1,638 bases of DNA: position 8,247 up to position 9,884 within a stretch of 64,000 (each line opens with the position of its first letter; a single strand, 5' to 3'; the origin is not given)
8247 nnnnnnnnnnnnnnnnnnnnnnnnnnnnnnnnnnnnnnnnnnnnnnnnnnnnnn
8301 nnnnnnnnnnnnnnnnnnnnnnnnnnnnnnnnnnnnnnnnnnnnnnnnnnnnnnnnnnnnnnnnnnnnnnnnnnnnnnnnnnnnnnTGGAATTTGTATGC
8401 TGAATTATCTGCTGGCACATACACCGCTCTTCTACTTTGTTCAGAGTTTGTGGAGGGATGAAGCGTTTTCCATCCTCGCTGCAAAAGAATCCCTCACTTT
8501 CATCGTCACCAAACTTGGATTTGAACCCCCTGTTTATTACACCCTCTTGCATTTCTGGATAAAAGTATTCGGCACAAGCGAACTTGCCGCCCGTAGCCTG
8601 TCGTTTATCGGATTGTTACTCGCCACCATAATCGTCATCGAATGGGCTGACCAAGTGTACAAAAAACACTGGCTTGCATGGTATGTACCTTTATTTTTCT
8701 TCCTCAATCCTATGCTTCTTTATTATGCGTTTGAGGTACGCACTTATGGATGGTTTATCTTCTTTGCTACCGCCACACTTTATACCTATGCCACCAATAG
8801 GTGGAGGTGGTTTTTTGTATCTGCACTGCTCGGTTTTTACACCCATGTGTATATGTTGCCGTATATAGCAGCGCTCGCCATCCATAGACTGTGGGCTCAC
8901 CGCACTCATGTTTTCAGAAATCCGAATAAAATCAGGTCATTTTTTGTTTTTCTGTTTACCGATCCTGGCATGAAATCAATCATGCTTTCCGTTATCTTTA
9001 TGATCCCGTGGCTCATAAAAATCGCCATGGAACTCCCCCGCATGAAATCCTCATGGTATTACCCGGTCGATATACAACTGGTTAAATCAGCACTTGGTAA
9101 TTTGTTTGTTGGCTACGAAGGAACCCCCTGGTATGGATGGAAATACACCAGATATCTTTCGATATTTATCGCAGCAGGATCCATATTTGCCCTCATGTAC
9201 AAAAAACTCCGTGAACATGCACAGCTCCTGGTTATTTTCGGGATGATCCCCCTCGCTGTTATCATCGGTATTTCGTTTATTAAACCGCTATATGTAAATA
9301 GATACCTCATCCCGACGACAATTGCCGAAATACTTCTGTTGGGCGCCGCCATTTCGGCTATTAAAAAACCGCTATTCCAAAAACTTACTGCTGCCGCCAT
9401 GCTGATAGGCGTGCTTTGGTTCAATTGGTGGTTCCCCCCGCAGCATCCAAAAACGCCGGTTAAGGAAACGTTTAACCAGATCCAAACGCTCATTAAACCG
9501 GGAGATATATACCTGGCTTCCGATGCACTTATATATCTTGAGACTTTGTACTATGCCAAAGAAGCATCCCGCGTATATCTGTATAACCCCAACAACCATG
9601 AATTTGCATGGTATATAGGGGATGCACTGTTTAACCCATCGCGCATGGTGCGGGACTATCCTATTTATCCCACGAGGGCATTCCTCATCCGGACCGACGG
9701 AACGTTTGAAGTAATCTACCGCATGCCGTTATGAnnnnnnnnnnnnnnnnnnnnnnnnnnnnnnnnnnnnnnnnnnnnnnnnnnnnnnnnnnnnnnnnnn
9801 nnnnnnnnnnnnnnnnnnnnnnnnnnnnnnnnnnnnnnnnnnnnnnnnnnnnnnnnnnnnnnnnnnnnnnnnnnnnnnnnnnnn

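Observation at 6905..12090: Membrane glycan-assembly cluster: processive GT2 (QxxRW), ArnT/PMT-like GT, WecA/MraY-like GT4 and an overlapping UbiA-family DPPR-synthase-like gene.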

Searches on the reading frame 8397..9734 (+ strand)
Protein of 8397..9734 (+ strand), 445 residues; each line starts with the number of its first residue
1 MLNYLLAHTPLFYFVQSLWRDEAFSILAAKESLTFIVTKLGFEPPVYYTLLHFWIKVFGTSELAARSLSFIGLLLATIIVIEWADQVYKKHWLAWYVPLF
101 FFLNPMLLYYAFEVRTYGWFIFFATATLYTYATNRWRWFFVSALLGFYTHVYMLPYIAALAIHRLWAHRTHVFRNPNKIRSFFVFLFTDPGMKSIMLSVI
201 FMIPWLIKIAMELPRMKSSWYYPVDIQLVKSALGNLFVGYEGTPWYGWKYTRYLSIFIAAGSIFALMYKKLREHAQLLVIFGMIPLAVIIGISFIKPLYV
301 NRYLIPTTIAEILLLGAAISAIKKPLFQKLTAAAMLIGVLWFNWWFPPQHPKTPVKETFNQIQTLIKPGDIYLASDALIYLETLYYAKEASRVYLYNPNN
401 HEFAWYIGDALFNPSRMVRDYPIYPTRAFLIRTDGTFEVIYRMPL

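Call 3: search_protein_families(library=pfam, proteins=[window:8397-9734:+], max_evalue=0.01)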
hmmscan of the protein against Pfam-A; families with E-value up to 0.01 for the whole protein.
window:8397-9734:+ (445 aa): 0 families

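Call 4: search_protein_families(library=ncbifam, proteins=[window:8397-9734:+], max_evalue=0.01)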
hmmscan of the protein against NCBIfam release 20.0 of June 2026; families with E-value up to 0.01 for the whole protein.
window:8397-9734:+ (445 aa): 0 families

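Call 16: search_solved_structures(query=window:8397-9734:+, max_evalue=10, show_alignments=2)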
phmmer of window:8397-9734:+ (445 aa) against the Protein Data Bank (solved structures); distinct sequences matched with E-value up to 10: 0.

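Call 17: find_homologous_proteins(query=window:8397-9734:+, max_evalue=0.00001)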
Query window:8397-9734:+ (445 aa): 718 proteins with E <= 0.00001 among 8000 candidates; the best 120 are listed.
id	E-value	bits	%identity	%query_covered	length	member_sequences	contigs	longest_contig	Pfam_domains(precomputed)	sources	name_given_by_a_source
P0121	1.2e-296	1002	99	100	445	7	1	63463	-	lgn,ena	-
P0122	3.8e-258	875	85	100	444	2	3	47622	-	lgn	-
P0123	3.5e-244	829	79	100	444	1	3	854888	-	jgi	-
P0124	8.7e-243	824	80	100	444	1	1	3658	-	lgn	-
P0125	3.2e-238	809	77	100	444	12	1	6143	-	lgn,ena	-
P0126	2.9e-214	730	69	100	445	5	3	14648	-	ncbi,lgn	-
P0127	9.9e-211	719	68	100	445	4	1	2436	-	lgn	-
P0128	9.3e-194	663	65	100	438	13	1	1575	-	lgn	-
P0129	3.1e-193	661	63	100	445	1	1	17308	-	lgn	-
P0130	8.9e-193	659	64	100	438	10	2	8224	-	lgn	-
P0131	2.1e-192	658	62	100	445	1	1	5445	-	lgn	-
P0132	3.7e-192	657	62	100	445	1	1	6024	-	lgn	-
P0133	8.7e-192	656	64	100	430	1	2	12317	-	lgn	-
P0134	2.4e-191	655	64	100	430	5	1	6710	-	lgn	-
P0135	8.4e-191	653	64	100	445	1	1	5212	-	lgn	-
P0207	1.2e-145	504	50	100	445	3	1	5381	PF13231.13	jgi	jgi:uncharacterized membrane protein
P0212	6.9e-145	502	50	100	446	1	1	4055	PF13231.13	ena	-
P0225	2.3e-143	497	50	100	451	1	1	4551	PF13231.13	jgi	-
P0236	2.6e-142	493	50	100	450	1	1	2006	PF13231.13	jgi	jgi:mannosyltransferase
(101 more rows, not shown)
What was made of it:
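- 8397..9734 (+): GT-C fold glycosyltransferase, 445 aa, with an invariant W19-R-D21-E22 motif after the first helix and a small C-terminal alpha/beta domain. Four of 120 homologues carry PF13231 (call 17).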

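Call 19: search_solved_structures(query=A1, max_evalue=10, show_alignments=2)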
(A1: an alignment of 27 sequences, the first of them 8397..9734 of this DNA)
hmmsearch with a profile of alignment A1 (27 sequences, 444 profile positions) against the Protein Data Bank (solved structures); distinct sequences matched with E-value up to 10: 0.

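Call 26: predict_structure(alignment_id=A1)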
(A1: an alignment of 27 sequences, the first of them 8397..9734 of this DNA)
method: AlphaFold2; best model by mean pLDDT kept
length: 445 residues; sequences in the alignment: 27
mean_pLDDT: 87.9   pTM: 0.89
mean pLDDT of the five models: 87.9, 86.5, 86.2, 86.0, 85.4
residues with pLDDT >= 90: 271; 70-90: 130; 50-70: 40; < 50: 4
segments of 3 or more residues with pLDDT < 50: none
pLDDT, mean of each block of 10 residues (from residue 1): 81 85 92 89 86 95 92 97 94 96 91 88 98 98 95 94 93 84 92 96 91 71 56 54 64 85 95 96 88 67 86 96 96 94 85 91 95 91 93 92 72 88 95 94 88
secondary structure, 60 per line:
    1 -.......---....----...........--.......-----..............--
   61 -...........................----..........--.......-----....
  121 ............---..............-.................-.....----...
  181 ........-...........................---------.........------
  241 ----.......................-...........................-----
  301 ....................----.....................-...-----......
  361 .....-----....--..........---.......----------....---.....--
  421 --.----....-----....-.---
elements in order: H2-8 H12-15 H20-30 H33-39 H45-58 H62-88 H93-102 H105-111 H117-132 H136-149 H151-167 H169-173 H178-188 H190-216 H226-234 H245-267 H269-295 H301-320 H325-345 H355-365 E371-374 H377-386 E393-396 H407-410 E428-431 E437-440
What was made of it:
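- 8397..9734 (+): The AF2 model has pLDDT 87.9 and pTM 0.89 (call 26).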

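Call 30: fold_search(model_id=the predicted structure, library=pdb)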
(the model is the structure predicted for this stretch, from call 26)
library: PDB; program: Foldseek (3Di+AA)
matches with E <= 10: 393; with E <= 0.001: 15
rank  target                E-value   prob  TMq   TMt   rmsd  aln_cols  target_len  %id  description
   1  5ezm                  7.6e-06  1.00  0.59  0.50   8.3       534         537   13  Crystal Structure of ArnT from Cupriavidus metallidurans in the apo state (released 2016-02-17)
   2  5f15                  1.5e-05  1.00  0.59  0.50   8.7       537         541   12  Crystal Structure of ArnT from Cupriavidus metallidurans bound to Undecaprenyl phosphate (released 2016-02-17)
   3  9n9j_I                8.7e-05  1.00  0.53  0.36  11.1       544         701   12  Structure of a GRP94 folding intermediate engaged with a CCDC134- and FKBP11-bound secretory translocon (released 2025-11-19)
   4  8age_A                1.4e-04  1.00  0.51  0.38  10.2       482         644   11  Structure of yeast oligosaccharylransferase complex with acceptor peptide bound (released 2022-12-07)
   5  8pn9_A                1.6e-04  1.00  0.54  0.39  12.3       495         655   11  Structure of human oligosaccharyltransferase OST-A complex bound to NGI-1 (released 2024-05-08)
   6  7oci_F                1.9e-04  1.00  0.54  0.40  11.5       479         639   12  Cryo-EM structure of yeast Ost6p containing oligosaccharyltransferase complex (released 2022-02-16)
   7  6gxc_A                2.0e-04  1.00  0.48  0.33   9.8       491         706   13  Bacterial oligosaccharyltransferase PglB in complex with an inhibitory peptide and a reactive lipid-linked oligosaccha (released 2018-11-14)
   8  6s7o_A                2.3e-04  1.00  0.52  0.38  13.4       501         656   12  Cryo-EM structure of human oligosaccharyltransferase complex OST-A (released 2019-12-18)
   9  9s6s_A                2.9e-04  1.00  0.57  0.49   7.4       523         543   11  Ternary cryo-EM structure of human ALG9 with Dol25-PP-GlcNAc2Man6, Dol25-P-Man and Fab (released 2026-03-18)
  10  5ogl_A                3.0e-04  1.00  0.48  0.33   9.9       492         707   13  Structure of bacterial oligosaccharyltransferase PglB in complex with an acceptor peptide and an lipid-linked oligosac (released 2017-10-25)
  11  8b6l_I                4.4e-04  1.00  0.51  0.35  11.0       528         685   11  Subtomogram average of the human Sec61-TRAP-OSTA-translocon (released 2022-12-07)
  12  9s6u_A                4.8e-04  1.00  0.53  0.45   8.3       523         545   11  Ternary cryo-EM structure of human ALG9 with Dol25-PP-GlcNAc2Man8, Dol25-P-Man and Fab (released 2026-03-18)
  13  8agb_A                6.0e-04  1.00  0.51  0.38  10.9       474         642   12  Structure of yeast oligosaccharylransferase complex with lipid-linked oligosaccharide bound (released 2022-12-07)
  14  6c26_A                9.1e-04  1.00  0.50  0.37  13.4       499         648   11  The Cryo-EM structure of a eukaryotic oligosaccharyl transferase complex (released 2018-01-31)
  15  9s6t_A                9.9e-04  1.00  0.54  0.51   7.5       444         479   13  Ternary cryo-EM structure of chicken ALG12 with Dol25-PP-GlcNAc2Man7, Dol25-P-Man, and Fab (released 2026-03-18)
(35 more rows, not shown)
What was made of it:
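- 8397..9734 (+): The Foldseek top match is ArnT 5ezm (E 7.6e-6, TMq 0.59), followed by STT3/PglB, ALG9, Pmt4, Emb and AftD (call 30).
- On Mycobacterial-type DPA pathway: Emb and AftD rank below ArnT, OST and ALG enzymes in the fold search (call 30).
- Checked: Its AlphaFold model (pLDDT 87.9, call 26) has a GT-C fold, with ArnT as top match (call 30).
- The model is confident and its top match is ArnT, an enzyme that uses a polyprenyl-phosphate-linked sugar donor (calls 26, 30). Fold similarity to Emb and AftD is weaker than to ArnT (call 30). PglB and STT3 oligosaccharyltransferases rank just behind ArnT in the fold search (call 30).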
